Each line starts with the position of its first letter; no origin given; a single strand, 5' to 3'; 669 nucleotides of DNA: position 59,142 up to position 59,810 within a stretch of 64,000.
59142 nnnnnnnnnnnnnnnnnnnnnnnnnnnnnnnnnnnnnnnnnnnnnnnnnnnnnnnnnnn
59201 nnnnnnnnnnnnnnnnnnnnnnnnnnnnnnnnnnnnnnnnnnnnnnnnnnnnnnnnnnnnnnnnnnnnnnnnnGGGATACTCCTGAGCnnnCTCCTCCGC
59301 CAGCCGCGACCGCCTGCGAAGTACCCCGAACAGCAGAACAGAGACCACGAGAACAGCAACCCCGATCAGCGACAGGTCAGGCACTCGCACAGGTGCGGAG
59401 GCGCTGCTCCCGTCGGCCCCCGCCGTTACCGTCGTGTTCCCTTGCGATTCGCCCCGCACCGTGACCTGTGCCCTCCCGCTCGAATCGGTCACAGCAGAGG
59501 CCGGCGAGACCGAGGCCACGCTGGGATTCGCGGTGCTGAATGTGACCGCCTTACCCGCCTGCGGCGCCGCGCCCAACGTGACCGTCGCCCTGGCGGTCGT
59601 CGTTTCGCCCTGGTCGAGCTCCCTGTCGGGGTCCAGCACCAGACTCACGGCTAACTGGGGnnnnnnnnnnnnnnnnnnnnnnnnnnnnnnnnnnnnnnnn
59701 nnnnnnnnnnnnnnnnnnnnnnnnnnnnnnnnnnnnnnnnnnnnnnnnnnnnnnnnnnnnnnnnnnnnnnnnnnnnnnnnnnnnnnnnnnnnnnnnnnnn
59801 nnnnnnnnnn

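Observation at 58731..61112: Dedicated mini-exosortase paired with a single S8 protease bearing a non-canonical VPDLS-type C-terminal sorting signal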

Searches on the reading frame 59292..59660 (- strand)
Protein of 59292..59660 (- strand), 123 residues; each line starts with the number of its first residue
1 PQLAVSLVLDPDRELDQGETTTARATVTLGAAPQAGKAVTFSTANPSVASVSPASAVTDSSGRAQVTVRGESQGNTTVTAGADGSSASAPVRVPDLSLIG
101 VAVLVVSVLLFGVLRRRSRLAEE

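Call 74: find_homologous_proteins(query=window:59292-59660:-, max_evalue=0.001)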
Query seq(123 aa) (123 aa): 15 proteins with E <= 0.001 among 191 candidates.
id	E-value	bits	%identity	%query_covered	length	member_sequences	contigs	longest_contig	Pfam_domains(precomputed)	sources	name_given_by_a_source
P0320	3.3e-61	222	94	100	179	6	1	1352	PF02369.23,PF02368.25,PF00082.28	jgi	-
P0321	5.2e-56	205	91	98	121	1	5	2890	PF02369.23,PF02368.25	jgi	jgi:uncharacterized protein YjdB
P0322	1.5e-51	191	84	100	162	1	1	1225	PF02369.23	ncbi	ncbi:MAG: Ig-like domain-containing protein, partial [Candidatus Methylomirabilales bacterium]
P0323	1.2e-46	175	77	97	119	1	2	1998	PF02369.23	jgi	jgi:hypothetical protein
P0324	1.3e-46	175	79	97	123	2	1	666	PF02369.23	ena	-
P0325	1.3e-42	162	73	97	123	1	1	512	PF02369.23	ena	-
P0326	4.4e-40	154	66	99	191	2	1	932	PF02369.23,PF00082.28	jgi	jgi:serine protease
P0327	3.9e-34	135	66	92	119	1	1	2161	PF02369.23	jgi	jgi:uncharacterized protein YjdB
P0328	6.8e-28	115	56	97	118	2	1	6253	PF02369.23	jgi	jgi:hypothetical protein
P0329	8.4e-26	108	67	69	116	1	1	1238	PF02369.23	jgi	jgi:Flp pilus assembly protein TadG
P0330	1.9e-25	107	56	92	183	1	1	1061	PF02369.23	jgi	jgi:serine protease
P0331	3.2e-24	103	59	78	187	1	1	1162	PF02369.23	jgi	jgi:serine protease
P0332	3.7e-24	103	55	94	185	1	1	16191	PF02369.23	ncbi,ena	-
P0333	9.6e-19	85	64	62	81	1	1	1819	PF02369.23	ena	-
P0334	2.0e-9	55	44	29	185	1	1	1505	PF02369.23,PF02368.25,PF09134.17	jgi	jgi:uncharacterized protein YjdB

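Call 75: find_encoding_contigs(protein=P0328, flank=6000, max_places=2)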
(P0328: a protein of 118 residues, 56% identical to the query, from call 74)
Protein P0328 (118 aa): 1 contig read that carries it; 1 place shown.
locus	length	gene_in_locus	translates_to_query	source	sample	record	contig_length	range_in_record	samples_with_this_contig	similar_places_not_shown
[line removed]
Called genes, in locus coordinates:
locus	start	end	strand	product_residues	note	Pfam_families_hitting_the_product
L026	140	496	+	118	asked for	PF02369:Big_1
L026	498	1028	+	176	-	PF09721:Exosortase_EpsH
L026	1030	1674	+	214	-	-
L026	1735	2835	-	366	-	PF13237:Fer4_10, PF14697:Fer4_21, PF12838:Fer4_7, PF13187:Fer4_9, PF12797:Fer4_2 (weak), PF00037:Fer4, PF12837:Fer4_6 (weak)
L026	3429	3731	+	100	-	-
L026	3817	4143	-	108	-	PF12728:HTH_17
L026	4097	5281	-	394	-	PF00027:cNMP_binding (weak)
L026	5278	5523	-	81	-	-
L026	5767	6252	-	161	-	?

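Call 76: find_encoding_contigs(protein=P0321, flank=6000, max_places=3)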
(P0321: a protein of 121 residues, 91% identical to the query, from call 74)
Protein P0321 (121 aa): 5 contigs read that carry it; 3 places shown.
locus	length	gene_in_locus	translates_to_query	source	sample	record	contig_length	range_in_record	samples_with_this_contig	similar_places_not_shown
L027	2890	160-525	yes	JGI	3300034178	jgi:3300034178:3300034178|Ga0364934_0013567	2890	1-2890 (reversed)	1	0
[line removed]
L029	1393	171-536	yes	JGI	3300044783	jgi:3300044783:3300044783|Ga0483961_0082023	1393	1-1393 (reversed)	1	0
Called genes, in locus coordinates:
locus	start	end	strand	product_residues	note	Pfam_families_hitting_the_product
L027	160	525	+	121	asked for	PF02368:Big_2 (weak), PF02369:Big_1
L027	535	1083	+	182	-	PF09721:Exosortase_EpsH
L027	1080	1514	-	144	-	PF07238:PilZ (weak)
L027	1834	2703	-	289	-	PF02219:MTHFR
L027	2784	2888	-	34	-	?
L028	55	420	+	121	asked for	PF02368:Big_2 (weak), PF02369:Big_1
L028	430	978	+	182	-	PF09721:Exosortase_EpsH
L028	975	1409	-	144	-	PF07238:PilZ (weak)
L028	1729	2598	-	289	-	PF02219:MTHFR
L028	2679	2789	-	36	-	?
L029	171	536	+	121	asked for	PF02368:Big_2 (weak), PF02369:Big_1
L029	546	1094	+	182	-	PF09721:Exosortase_EpsH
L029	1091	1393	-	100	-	?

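Call 78: search_protein_families(library=pfam, proteins=[L026:1030-1671:+], max_evalue=0.1)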
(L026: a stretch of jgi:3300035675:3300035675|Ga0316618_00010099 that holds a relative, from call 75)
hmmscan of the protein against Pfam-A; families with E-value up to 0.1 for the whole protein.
L026:1030-1671:+ (214 aa): 1 family
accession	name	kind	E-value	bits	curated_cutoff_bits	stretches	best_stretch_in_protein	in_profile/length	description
PF01841.26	Transglut_core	-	0.034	14.9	23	1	31-74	24-71/108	Transglutaminase-like superfamily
